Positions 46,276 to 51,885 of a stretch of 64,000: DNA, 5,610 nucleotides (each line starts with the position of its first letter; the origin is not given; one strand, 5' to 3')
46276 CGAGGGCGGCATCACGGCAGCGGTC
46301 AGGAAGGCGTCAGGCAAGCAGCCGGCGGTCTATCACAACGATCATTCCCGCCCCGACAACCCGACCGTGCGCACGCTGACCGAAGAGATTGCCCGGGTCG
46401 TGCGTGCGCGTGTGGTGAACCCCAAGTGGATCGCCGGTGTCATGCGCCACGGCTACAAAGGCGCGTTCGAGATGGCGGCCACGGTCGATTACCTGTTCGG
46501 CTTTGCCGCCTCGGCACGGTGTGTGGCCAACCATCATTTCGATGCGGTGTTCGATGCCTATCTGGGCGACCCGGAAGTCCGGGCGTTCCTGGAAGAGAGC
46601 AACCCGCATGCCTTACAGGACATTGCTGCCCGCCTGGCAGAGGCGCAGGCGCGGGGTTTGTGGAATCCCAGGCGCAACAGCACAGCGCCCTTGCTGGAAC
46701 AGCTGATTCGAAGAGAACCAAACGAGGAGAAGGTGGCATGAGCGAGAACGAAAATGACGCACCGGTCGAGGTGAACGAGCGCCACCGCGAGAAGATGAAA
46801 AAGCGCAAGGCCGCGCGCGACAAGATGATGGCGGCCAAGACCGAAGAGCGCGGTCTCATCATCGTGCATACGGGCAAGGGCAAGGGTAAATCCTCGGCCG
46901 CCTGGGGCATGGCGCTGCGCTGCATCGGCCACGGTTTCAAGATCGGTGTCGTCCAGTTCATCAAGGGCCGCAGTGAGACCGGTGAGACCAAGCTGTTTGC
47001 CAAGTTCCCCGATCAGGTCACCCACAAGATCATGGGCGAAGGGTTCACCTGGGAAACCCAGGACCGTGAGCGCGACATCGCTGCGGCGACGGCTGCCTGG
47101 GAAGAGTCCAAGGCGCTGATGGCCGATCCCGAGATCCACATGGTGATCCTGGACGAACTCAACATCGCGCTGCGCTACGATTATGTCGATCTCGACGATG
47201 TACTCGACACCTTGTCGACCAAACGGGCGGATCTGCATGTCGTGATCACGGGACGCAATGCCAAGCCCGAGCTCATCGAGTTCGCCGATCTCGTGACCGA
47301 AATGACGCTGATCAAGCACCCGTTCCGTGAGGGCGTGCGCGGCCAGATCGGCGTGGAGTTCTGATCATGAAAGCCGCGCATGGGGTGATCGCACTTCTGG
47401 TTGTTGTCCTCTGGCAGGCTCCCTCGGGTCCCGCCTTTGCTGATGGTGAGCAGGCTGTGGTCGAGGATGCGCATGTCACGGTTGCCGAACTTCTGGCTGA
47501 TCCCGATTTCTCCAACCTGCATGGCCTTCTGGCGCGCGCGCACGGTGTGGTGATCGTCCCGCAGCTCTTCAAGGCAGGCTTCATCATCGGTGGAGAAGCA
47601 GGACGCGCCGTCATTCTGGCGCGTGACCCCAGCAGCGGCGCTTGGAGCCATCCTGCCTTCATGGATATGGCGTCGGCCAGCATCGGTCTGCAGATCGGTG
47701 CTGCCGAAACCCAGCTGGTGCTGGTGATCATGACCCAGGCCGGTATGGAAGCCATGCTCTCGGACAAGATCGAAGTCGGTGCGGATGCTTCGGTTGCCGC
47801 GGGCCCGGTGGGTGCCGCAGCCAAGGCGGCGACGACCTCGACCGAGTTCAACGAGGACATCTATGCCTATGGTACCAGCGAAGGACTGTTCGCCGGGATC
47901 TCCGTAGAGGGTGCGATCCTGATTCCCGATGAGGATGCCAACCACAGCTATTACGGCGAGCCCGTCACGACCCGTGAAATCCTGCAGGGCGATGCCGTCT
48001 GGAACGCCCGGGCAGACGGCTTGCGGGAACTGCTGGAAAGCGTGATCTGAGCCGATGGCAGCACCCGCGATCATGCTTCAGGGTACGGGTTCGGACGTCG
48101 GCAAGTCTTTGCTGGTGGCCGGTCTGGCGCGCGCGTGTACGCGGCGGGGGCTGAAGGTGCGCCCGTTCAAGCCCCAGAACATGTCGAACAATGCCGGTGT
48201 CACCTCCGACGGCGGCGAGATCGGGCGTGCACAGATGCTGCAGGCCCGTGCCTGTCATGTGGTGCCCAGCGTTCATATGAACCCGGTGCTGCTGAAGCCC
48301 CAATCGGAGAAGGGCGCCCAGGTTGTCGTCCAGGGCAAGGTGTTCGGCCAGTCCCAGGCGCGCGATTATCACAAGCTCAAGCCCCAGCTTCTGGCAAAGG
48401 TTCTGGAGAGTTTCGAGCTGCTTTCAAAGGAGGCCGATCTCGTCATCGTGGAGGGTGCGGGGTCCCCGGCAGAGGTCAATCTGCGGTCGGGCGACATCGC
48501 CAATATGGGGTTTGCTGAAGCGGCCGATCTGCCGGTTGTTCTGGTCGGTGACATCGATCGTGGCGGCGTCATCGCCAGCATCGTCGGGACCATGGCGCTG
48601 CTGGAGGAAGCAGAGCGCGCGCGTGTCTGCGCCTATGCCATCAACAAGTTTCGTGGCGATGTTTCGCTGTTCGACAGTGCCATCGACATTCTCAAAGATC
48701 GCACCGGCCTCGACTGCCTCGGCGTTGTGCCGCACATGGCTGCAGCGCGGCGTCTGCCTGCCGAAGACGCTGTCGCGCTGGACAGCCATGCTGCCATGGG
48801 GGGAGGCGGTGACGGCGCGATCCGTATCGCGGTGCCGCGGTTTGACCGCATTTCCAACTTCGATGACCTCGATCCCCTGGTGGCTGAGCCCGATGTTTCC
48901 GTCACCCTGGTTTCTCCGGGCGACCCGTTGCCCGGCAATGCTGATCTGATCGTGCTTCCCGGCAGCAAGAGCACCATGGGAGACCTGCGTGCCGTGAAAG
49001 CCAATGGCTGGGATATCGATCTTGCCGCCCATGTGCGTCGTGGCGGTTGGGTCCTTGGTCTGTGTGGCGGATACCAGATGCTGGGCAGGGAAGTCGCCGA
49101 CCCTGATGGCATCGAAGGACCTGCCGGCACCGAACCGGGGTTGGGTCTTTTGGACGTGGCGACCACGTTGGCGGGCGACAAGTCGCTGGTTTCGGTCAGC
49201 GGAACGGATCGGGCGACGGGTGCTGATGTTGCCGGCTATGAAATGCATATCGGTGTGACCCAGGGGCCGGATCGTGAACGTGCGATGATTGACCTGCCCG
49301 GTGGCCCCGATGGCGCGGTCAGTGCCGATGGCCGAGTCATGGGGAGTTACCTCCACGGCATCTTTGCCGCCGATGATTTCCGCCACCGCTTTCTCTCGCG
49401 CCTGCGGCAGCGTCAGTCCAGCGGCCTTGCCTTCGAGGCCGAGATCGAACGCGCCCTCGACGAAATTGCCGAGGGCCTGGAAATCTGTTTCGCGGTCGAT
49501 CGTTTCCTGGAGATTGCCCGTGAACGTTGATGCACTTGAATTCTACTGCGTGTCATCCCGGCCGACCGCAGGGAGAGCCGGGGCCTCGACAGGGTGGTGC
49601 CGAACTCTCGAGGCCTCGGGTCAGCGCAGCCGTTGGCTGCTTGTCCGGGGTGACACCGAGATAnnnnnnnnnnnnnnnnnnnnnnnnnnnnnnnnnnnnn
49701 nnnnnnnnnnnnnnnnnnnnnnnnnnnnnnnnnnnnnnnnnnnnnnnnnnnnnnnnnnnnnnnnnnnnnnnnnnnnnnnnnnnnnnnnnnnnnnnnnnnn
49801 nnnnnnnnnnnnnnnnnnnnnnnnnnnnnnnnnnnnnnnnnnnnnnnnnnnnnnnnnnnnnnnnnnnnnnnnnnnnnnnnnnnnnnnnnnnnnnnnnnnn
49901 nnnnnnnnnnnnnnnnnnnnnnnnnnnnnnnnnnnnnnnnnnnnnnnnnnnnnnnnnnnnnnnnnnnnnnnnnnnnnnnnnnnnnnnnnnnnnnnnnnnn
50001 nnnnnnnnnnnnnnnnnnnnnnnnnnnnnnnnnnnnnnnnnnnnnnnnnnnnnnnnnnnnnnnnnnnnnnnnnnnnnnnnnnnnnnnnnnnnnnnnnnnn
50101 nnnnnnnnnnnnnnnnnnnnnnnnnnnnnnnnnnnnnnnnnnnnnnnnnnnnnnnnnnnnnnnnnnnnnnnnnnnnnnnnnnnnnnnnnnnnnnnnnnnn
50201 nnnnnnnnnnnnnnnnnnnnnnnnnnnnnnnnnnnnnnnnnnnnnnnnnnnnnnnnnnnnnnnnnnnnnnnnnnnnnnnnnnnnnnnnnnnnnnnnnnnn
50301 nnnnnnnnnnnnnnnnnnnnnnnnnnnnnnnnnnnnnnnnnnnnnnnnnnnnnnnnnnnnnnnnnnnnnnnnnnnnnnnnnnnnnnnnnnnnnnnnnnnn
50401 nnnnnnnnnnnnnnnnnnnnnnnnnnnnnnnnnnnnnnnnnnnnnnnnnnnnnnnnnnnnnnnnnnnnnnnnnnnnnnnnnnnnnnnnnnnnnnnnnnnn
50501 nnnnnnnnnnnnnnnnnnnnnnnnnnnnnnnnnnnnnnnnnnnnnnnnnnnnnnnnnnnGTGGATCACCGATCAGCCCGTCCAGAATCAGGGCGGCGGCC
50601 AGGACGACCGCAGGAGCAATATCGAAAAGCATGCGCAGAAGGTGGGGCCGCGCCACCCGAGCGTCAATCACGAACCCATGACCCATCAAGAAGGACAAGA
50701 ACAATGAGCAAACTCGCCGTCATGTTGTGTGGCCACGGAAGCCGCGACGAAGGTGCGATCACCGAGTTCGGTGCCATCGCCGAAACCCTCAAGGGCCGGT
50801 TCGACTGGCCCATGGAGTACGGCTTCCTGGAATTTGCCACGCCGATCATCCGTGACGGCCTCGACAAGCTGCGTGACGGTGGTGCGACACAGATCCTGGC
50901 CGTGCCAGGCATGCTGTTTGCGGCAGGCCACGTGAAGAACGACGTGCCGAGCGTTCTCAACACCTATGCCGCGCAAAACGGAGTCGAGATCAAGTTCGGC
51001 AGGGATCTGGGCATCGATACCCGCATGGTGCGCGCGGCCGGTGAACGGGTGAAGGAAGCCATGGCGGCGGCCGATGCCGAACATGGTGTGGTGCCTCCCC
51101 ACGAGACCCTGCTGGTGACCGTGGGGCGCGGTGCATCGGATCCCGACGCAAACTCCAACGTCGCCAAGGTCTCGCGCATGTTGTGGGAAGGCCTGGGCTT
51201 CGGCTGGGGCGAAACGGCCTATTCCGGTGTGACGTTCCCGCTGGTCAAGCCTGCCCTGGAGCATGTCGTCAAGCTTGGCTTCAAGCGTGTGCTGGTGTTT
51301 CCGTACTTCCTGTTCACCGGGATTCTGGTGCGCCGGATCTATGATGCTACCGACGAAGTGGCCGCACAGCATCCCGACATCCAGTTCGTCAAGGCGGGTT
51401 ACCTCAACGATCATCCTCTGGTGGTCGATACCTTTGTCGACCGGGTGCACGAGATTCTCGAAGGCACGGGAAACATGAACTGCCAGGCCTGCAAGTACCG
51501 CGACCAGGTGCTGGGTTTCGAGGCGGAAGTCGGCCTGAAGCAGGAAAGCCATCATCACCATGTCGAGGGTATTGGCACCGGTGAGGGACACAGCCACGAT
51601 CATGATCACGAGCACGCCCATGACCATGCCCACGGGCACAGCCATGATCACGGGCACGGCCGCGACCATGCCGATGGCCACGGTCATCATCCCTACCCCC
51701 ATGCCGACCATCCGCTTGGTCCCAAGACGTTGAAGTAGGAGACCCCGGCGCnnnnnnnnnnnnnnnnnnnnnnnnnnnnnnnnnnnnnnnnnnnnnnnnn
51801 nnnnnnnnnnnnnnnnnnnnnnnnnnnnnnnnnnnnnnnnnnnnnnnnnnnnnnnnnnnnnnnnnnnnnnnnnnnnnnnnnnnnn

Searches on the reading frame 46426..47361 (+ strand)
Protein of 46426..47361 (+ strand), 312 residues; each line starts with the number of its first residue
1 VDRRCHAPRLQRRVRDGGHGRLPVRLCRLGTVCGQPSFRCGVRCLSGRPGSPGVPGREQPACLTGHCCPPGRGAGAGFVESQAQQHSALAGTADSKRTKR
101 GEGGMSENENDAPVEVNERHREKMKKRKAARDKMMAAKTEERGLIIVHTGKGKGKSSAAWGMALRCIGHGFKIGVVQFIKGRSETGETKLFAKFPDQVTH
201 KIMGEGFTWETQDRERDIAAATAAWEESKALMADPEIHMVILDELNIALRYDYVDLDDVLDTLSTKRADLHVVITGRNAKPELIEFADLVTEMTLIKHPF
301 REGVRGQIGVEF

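Call 6: search_protein_families(library=pfam, proteins=[window:46426-47361:+], max_evalue=0.001)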
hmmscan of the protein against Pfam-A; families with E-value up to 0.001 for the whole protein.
window:46426-47361:+ (312 aa): 2 families
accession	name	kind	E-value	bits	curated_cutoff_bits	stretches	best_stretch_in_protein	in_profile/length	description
PF02572.21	CobA_CobO_BtuR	-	2.6e-65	220.2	25.7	1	141-312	1-172/172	ATP:corrinoid adenosyltransferase BtuR/CobO/CobP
PF12557.13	Co_AT_N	-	0.00054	20.3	21.4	0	117-135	8-26/26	Cob(I)alamin adenosyltransferase N terminal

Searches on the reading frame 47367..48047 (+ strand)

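Call 6: search_protein_families(library=pfam, proteins=[window:47367-48047:+], max_evalue=0.001)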
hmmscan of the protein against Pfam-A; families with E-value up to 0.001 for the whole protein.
window:47367-48047:+ (227 aa): 1 family
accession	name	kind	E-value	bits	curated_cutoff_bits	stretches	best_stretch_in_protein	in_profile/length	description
PF04366.17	Ysc84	-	4.5e-38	130.3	25.1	1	103-225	2-126/127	Las17-binding protein actin regulator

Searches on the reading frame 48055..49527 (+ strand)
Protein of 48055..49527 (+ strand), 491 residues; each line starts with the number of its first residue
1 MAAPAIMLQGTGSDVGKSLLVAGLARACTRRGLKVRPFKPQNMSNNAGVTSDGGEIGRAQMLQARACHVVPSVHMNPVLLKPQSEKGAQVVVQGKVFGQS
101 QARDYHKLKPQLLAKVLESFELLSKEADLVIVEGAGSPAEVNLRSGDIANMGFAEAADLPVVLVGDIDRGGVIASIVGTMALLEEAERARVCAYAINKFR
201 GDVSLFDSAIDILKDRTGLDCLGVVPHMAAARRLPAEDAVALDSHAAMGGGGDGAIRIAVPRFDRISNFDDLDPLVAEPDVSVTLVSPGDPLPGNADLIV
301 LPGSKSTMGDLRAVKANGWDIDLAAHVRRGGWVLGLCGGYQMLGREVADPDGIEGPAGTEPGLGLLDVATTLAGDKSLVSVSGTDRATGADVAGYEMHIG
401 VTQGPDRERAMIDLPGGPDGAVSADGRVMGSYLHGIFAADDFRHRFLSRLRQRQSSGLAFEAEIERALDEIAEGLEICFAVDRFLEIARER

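Call 3: search_protein_families(library=pfam, proteins=[window:48055-49527:+], max_evalue=0.01)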
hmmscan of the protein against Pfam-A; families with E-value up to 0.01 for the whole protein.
window:48055-49527:+ (491 aa): 4 families
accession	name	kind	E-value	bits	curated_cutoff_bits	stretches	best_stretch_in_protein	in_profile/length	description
PF07685.20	GATase_3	-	6.1e-54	183.1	27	1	257-441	1-195/196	CobB/CobQ-like glutamine amidotransferase domain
PF01656.29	CbiA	-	3.8e-18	66.1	25.4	1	6-238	1-122/125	CobQ/CobB/MinD/ParA nucleotide binding domain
PF13500.12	AAA_26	-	8.9e-18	65.3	27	1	5-229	2-192/198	AAA domain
PF07755.17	DUF1611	-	0.0083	16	25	0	3-36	12-45/201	Domain of unknown function (DUF1611_C) P-loop domain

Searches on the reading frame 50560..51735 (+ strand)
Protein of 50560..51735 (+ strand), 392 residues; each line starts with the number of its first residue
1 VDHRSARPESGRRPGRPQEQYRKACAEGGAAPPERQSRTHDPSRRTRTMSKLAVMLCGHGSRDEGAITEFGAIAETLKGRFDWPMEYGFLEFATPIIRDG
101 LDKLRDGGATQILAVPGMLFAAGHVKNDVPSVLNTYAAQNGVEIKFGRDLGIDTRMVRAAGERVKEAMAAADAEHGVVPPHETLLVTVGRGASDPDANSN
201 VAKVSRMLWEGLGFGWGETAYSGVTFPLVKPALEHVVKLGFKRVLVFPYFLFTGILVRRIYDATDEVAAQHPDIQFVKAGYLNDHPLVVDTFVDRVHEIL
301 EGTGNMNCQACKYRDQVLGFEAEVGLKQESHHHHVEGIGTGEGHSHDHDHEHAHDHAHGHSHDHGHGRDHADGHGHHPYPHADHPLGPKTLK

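Call 3: search_protein_families(library=pfam, proteins=[window:50560-51735:+], max_evalue=0.01)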
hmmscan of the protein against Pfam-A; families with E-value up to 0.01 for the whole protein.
window:50560-51735:+ (392 aa): 2 families
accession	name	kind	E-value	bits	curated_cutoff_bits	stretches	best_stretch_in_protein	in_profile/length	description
PF01903.22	CbiX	-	1.6e-47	160.7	22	2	59-159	1-103/106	CbiX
PF06180.16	CbiK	-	3.3e-05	23.8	26.2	1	49-131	139-219/262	Cobalt chelatase (CbiK)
